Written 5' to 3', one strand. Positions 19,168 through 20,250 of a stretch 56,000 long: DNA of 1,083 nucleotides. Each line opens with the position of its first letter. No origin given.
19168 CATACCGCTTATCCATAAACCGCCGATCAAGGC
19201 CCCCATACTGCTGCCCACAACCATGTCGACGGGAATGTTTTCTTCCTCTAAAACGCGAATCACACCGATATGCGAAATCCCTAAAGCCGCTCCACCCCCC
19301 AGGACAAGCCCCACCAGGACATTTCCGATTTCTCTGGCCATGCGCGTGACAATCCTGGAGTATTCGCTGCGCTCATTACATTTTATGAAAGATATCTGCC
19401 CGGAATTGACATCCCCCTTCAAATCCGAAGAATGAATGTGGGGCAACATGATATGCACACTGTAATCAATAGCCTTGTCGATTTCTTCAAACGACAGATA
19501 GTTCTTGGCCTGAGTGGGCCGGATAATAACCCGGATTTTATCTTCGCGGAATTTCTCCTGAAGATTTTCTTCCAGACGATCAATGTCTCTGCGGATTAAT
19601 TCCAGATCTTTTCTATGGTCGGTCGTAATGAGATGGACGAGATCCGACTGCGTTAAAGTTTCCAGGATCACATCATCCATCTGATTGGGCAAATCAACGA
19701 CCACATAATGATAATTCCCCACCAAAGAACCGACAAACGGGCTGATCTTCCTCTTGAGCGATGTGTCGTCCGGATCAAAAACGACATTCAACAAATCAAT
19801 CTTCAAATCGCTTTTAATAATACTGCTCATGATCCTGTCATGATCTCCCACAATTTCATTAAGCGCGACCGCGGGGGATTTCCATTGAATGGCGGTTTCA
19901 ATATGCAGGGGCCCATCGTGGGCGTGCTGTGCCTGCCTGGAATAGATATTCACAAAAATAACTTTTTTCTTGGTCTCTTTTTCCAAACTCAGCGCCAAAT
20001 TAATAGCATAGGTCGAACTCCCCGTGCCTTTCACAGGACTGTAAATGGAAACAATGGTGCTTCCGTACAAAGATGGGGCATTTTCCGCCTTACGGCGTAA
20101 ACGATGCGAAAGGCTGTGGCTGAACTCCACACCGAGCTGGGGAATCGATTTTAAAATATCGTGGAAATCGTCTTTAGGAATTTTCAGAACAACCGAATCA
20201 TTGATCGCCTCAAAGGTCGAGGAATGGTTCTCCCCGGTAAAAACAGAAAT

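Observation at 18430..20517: cNMP-binding, degenerate MinD/ParA-like and patatin phospholipase in one 695-aa protein, adjacent to a beta-oxidation cluster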

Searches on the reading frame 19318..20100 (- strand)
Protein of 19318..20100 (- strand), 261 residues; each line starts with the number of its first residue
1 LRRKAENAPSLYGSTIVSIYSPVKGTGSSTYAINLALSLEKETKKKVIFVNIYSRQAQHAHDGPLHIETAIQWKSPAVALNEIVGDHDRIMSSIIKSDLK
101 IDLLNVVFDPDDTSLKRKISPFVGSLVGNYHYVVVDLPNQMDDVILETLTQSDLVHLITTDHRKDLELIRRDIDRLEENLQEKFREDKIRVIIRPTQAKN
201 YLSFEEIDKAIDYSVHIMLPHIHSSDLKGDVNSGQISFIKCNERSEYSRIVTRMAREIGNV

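Call 14: search_solved_structures(query=window:19318-20100:-, max_evalue=10, show_alignments=4)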
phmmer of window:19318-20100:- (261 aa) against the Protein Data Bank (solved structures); distinct sequences matched with E-value up to 10: 16.
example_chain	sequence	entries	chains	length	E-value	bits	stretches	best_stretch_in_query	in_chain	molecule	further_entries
3ea0_A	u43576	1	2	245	0.0033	20.3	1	25-256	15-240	ATPase, ParA family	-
6iub_A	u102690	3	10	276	0.14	15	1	14-152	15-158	SpoOJ regulator (Soj)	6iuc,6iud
8jmj_A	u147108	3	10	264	0.16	14.8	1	14-152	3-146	SpoOJ regulator (Soj)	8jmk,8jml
6g5o_A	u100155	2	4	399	0.17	14.7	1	67-169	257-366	Cytochrome P450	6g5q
3s8w_A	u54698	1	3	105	0.48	13.2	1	92-140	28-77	Interferon alpha/beta receptor 2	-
6o0i_A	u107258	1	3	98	0.53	13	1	156-195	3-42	Design construct XAA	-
6nye_A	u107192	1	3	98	0.54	13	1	156-195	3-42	Design construct XAX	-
6nz1_A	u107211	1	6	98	0.55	13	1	156-195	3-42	Design construct XXA_GVDQ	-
6nx2_A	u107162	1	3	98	0.57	13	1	156-195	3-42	Design construct AAA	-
6nyi_A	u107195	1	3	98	0.58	12.9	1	156-194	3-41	Design construct XXA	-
6nyk_A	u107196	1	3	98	0.6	12.9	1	156-195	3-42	Design construct XAX_GGDQ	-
8zkc_A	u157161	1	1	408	1.4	11.7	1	3-53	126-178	Iron-sulfur cluster carrier protein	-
1g1i_A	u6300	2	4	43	1.4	11.7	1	139-176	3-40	NON-STRUCTURAL GLYCOPROTEIN NSP4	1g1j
8ray_B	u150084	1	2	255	1.4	11.6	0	123-182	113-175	ParA family protein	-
2o1k_A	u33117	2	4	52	1.7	11.4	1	139-177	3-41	Non-structural glycoprotein NSP4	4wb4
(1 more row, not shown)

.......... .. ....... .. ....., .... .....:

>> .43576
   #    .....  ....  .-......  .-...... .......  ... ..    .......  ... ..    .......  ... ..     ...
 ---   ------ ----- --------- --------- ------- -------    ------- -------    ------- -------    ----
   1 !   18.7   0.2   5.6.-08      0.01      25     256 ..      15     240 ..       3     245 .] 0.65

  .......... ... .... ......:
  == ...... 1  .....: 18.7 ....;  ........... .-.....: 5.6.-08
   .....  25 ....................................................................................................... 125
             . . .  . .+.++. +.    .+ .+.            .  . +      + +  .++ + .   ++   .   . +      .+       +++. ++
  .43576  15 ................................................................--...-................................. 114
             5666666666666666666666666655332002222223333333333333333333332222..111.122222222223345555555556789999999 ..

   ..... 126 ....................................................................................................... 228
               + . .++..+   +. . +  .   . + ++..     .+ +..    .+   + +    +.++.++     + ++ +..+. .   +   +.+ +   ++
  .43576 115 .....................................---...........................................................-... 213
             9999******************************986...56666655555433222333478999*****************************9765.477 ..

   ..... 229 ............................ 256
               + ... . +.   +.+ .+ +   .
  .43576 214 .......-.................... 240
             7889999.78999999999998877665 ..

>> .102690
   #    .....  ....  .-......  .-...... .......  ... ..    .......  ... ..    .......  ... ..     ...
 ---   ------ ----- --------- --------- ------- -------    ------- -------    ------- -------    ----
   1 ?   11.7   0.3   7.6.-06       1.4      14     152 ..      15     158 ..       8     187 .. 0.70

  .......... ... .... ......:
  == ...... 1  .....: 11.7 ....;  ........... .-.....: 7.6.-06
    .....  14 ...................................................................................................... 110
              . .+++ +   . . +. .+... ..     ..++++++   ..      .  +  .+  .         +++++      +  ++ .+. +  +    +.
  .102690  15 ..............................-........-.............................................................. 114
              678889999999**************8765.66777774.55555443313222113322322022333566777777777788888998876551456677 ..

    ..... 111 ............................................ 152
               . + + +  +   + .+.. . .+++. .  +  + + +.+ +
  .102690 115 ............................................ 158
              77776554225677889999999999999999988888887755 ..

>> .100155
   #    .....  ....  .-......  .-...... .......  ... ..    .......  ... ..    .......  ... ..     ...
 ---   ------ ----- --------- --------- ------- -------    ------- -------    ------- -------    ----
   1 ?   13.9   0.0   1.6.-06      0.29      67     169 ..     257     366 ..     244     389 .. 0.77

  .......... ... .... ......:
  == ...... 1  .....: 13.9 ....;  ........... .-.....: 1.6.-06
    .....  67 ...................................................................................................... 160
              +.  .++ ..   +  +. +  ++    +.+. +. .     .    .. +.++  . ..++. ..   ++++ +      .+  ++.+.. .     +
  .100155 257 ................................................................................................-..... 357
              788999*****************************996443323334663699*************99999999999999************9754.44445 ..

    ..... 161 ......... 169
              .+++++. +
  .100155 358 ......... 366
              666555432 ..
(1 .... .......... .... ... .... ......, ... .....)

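Call 19: search_protein_representatives(protein=window:19318-20100:-)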
Query: 261 residues. Proteins with E-value up to 0.001 (for the whole library): 345; up to 1e-10: 52; up to 1e-30: 14. The best 150 are listed.
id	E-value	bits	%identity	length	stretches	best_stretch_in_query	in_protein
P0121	1.8e-64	234.0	44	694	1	2-261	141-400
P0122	2.1e-62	227.3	55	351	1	2-209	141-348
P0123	4.0e-54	200.1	56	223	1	95-261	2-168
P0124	2.7e-48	181.0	39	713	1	10-259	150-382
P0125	1.6e-45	172.0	40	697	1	14-260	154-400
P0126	6.8e-43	163.4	41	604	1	14-260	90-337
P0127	9.1e-42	159.7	35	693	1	2-261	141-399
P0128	1.8e-41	158.7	61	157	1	79-205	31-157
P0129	1.2e-40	156.0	37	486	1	3-259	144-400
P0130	4.9e-35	137.6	42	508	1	54-261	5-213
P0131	3.4e-34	134.9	34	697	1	14-259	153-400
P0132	8.6e-33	130.3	38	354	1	2-195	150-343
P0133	1.8e-31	126.0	36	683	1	4-261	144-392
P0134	9.3e-31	123.6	51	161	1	82-195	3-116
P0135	3.6e-28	115.2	33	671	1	1-261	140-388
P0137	1.9e-26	109.5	34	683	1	2-261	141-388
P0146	9.4e-21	90.9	30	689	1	14-259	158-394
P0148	4.4e-19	85.4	29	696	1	7-259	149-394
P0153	6.4e-17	78.3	25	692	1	9-258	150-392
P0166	8.3e-13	64.9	24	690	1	15-257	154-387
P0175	3.1e-10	56.4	24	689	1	16-260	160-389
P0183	3.1e-09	53.2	23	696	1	19-261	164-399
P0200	4.3e-08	49.4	22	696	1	8-260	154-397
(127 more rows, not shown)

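Call 28: search_protein_families(library=pfam, proteins=[P0133, P0135, P0137, P0146, P0148, P0153, P0166, P0175, P0183, P0200], max_evalue=0.01)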
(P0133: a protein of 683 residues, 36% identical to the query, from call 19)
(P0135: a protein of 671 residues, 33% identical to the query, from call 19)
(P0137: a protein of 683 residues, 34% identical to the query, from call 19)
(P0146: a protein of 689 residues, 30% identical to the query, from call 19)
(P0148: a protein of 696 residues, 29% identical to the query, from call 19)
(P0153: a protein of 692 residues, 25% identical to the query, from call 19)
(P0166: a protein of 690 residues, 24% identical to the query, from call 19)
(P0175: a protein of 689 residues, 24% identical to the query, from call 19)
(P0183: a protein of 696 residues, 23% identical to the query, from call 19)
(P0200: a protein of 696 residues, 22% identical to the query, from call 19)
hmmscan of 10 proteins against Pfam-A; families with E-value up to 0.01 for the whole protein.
P0133 (683 aa): 5 families
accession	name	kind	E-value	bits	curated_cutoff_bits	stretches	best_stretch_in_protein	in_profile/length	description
PF01734.28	Patatin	-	4e-27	96.1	27.7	1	397-557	2-190/191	Patatin-like phospholipase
PF00027.35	cNMP_binding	-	6.1e-23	81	27.5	1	39-125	2-88/89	Cyclic nucleotide-binding domain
PF13614.12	AAA_31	-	3.4e-07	30.8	27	1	155-320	2-174/177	AAA domain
PF10609.15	ParA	-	4.6e-06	26.7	27.1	1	155-227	4-76/246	NUBPL iron-transfer P-loop NTPase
PF01656.29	CbiA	-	3.1e-05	24.4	25.4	1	158-357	2-115/125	CobQ/CobB/MinD/ParA nucleotide binding domain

P0135 (671 aa): 3 families
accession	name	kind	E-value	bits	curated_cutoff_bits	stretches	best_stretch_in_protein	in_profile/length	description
PF01734.28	Patatin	-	1.1e-33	117.6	27.7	1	392-553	1-190/191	Patatin-like phospholipase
PF00027.35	cNMP_binding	-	9.7e-24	83.6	27.5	1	38-124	2-88/89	Cyclic nucleotide-binding domain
PF13614.12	AAA_31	-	6.6e-05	23.4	27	1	252-321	108-177/177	AAA domain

P0137 (683 aa): 6 families
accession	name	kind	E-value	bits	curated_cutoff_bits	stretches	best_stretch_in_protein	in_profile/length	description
PF01734.28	Patatin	-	5.4e-33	115.2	27.7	1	392-554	1-190/191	Patatin-like phospholipase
PF00027.35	cNMP_binding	-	1.6e-20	73.3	27.5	1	38-123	2-87/89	Cyclic nucleotide-binding domain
PF13614.12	AAA_31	-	1.5e-07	31.9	27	1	154-321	2-175/177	AAA domain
PF01656.29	CbiA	-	0.00018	21.9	25.4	1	162-341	7-96/125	CobQ/CobB/MinD/ParA nucleotide binding domain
PF06564.18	CBP_BcsQ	-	0.0019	18.2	21.3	0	155-194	3-41/234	Cellulose biosynthesis protein BcsQ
PF10609.15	ParA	-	0.0023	17.8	27.1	1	155-209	5-58/246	NUBPL iron-transfer P-loop NTPase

P0146 (689 aa): 5 families
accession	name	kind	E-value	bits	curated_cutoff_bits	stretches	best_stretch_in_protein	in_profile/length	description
PF01734.28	Patatin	-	6.1e-29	102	27.7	1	400-560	1-190/191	Patatin-like phospholipase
PF00027.35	cNMP_binding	-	5.5e-21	74.8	27.5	1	43-128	2-87/89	Cyclic nucleotide-binding domain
PF13614.12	AAA_31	-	3.4e-07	30.8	27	1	159-296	2-145/177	AAA domain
PF01656.29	CbiA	-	0.0001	22.7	25.4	1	162-199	2-38/125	CobQ/CobB/MinD/ParA nucleotide binding domain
PF10609.15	ParA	-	0.0062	16.4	27.1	0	159-197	4-41/246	NUBPL iron-transfer P-loop NTPase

P0148 (696 aa): 3 families
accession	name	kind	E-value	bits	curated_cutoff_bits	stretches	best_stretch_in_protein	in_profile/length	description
PF01734.28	Patatin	-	8e-34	118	27.7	1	400-565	1-190/191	Patatin-like phospholipase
PF00027.35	cNMP_binding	-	5.5e-22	78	27.5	1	43-128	3-88/89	Cyclic nucleotide-binding domain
PF13614.12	AAA_31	-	2.1e-07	31.5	27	1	157-296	2-145/177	AAA domain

P0153 (692 aa): 4 families
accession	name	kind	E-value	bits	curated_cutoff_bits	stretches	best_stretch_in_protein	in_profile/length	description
PF01734.28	Patatin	-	9.2e-37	127.5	27.7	1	399-563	1-190/191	Patatin-like phospholipase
PF00027.35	cNMP_binding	-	2.1e-21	76.1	27.5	1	42-127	2-87/89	Cyclic nucleotide-binding domain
PF13614.12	AAA_31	-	2.4e-08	34.6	27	1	156-316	2-171/177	AAA domain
PF01656.29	CbiA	-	0.00073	19.9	25.4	1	161-361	4-117/125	CobQ/CobB/MinD/ParA nucleotide binding domain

P0166 (690 aa): 4 families
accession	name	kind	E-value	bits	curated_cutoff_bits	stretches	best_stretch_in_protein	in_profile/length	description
PF01734.28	Patatin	-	8e-32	111.4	27.7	1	395-559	1-190/191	Patatin-like phospholipase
PF00027.35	cNMP_binding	-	5.4e-21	74.8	27.5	1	42-123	2-87/89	Cyclic nucleotide-binding domain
PF13614.12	AAA_31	-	3.4e-07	30.8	27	1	154-293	2-148/177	AAA domain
PF09140.17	MipZ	-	0.0048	16.7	20.7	0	163-288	10-125/262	ATPase MipZ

P0175 (689 aa): 3 families
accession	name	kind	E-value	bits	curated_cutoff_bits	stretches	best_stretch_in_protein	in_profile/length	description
PF01734.28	Patatin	-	2e-32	113.4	27.7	1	394-558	1-190/191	Patatin-like phospholipase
PF00027.35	cNMP_binding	-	2e-21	76.2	27.5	1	42-126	2-87/89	Cyclic nucleotide-binding domain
PF13614.12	AAA_31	-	9.7e-06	26.1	27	1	171-310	14-166/177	AAA domain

P0183 (696 aa): 2 families
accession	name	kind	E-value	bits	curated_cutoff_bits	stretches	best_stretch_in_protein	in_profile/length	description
PF01734.28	Patatin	-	1.8e-34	120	27.7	1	403-567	1-190/191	Patatin-like phospholipase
PF00027.35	cNMP_binding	-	9.7e-24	83.6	27.5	1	44-129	2-87/89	Cyclic nucleotide-binding domain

P0200 (696 aa): 2 families
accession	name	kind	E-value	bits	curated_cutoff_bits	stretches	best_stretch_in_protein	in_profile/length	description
PF01734.28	Patatin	-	4.5e-31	109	27.7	1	403-564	2-190/191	Patatin-like phospholipase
PF00027.35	cNMP_binding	-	3.4e-23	81.9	27.5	1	46-132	2-89/89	Cyclic nucleotide-binding domain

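Call 29: list_cluster_members(proteins=[P0133, P0135, P0137, P0146, P0148, P0153, P0166, P0175, P0183, P0200])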
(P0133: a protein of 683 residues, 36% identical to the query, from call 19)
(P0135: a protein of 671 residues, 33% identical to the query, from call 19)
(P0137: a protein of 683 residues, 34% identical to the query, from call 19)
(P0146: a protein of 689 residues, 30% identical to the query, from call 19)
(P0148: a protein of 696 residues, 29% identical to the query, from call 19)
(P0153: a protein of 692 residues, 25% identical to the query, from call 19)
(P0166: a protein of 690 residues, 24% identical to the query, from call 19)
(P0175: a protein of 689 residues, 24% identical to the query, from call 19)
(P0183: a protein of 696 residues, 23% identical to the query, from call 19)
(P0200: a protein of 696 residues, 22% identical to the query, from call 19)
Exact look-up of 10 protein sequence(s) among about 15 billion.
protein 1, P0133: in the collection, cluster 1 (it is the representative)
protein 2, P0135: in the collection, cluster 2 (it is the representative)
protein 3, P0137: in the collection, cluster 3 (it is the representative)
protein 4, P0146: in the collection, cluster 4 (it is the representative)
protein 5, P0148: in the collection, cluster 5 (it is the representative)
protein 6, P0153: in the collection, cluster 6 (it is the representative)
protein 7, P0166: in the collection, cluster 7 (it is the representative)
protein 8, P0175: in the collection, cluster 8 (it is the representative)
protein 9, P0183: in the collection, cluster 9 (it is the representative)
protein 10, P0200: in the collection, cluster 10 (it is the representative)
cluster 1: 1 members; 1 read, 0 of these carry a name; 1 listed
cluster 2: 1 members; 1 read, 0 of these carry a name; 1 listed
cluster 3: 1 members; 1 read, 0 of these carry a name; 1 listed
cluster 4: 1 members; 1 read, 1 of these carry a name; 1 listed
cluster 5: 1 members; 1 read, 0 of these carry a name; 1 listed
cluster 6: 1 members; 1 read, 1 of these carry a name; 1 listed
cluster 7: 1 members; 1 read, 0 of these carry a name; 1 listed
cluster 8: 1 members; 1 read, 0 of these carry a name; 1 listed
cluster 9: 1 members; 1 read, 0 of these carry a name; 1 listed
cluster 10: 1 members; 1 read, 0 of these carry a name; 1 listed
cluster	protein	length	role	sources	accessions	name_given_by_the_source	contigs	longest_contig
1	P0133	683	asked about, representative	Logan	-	-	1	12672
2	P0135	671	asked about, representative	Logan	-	-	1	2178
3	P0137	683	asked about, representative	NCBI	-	-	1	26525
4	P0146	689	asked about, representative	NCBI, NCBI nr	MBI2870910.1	MAG: patatin-like phospholipase family protein [Candidatus Omnitrophica bacterium] | patatin-like phospholipase family protein [Candidatus Omnitrophota bacterium]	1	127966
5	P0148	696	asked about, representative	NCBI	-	-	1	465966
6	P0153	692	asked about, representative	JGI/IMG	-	NTE family protein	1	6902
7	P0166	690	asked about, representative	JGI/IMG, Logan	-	-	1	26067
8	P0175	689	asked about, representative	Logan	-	-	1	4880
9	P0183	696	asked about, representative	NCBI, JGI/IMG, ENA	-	-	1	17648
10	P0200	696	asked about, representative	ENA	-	-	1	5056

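Call 42: search_solved_structures(query=A2, max_evalue=0.01, show_alignments=3)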
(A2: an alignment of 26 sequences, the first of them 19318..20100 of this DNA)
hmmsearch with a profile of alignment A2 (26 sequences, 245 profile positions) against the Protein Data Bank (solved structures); distinct sequences matched with E-value up to 0.01: 23.
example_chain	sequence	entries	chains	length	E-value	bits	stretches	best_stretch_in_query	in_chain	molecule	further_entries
3ea0_A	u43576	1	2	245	1.5e-17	67.1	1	14-239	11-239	ATPase, ParA family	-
3k9g_A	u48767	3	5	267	3e-10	43.2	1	7-150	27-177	PF-32 protein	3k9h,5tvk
8ray_B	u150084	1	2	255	4.4e-10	42.6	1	8-164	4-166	ParA family protein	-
6iub_A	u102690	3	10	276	5.1e-10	42.4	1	5-177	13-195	SpoOJ regulator (Soj)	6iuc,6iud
8jmj_A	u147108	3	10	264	6e-10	42.2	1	7-177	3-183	SpoOJ regulator (Soj)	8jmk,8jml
1g3q_A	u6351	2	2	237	1.3e-08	37.8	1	7-242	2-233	CELL DIVISION INHIBITOR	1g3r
4v02_A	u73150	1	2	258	1.8e-08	37.4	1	8-241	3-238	SITE-DETERMINING PROTEIN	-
4v03_A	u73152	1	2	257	2.1e-08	37.1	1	8-241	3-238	SITE-DETERMINING PROTEIN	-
1ion_A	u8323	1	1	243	2.3e-08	37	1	7-242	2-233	PROBABLE CELL DIVISION INHIBITOR MIND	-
6u1q_A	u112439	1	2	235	4.9e-08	35.9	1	12-169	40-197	VpsO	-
6riq_C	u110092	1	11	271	3.6e-07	33.1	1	7-237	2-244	Site-determining protein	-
4rz3_A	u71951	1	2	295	2.1e-06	30.6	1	10-239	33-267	Site-determining protein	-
4rz2_A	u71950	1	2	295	2.4e-06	30.4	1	10-239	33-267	Site-determining protein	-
1hyq_A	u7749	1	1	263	5.1e-06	29.3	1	10-242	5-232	CELL DIVISION INHIBITOR (MIND-1)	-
3q9l_A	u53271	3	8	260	9.1e-06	28.5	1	7-210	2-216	Septum site-determining protein minD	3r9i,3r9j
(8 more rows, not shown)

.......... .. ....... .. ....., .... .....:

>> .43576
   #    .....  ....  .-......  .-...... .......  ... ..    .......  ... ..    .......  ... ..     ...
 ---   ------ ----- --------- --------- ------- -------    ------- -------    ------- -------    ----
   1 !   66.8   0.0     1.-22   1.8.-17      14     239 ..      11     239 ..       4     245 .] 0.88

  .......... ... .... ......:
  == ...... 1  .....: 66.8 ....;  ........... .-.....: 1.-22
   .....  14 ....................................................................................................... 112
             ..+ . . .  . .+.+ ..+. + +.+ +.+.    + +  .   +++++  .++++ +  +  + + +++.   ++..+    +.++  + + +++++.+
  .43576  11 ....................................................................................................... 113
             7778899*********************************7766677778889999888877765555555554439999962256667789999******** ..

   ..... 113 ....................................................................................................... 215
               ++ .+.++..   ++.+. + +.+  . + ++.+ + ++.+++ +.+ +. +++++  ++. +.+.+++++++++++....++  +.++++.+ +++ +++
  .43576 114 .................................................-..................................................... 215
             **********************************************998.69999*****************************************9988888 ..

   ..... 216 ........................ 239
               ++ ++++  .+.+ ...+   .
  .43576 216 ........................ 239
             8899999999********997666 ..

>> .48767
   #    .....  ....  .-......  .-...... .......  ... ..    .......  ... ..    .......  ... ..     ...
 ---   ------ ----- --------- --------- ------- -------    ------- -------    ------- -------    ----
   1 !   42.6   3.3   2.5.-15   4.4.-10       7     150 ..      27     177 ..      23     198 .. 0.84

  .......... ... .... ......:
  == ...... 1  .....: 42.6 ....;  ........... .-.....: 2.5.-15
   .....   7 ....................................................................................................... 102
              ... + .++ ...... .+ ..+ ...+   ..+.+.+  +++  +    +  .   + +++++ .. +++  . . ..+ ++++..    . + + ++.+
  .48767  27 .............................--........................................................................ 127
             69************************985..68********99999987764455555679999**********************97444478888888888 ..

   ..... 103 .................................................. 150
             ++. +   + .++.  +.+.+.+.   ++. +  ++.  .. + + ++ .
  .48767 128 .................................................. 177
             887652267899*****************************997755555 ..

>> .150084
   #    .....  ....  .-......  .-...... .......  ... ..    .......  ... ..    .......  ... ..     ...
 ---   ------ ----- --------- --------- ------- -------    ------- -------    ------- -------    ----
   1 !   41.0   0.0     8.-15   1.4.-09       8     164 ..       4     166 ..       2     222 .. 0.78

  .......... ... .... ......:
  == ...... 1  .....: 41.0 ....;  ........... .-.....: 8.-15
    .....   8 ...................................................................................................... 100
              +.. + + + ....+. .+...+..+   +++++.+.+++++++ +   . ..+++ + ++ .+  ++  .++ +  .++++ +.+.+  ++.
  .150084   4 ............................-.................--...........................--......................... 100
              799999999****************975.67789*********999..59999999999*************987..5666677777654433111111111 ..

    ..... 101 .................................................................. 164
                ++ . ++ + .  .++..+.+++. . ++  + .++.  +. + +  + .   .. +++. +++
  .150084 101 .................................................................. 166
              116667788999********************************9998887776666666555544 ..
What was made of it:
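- Checked: (1) A profile of the domain hits the ParA-family structure 3ea0 at E 1.5e-17 and Soj/MinD at 1e-8 to 1e-10 (call 42).
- Tried and rejected: A family profile was needed (call 42).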
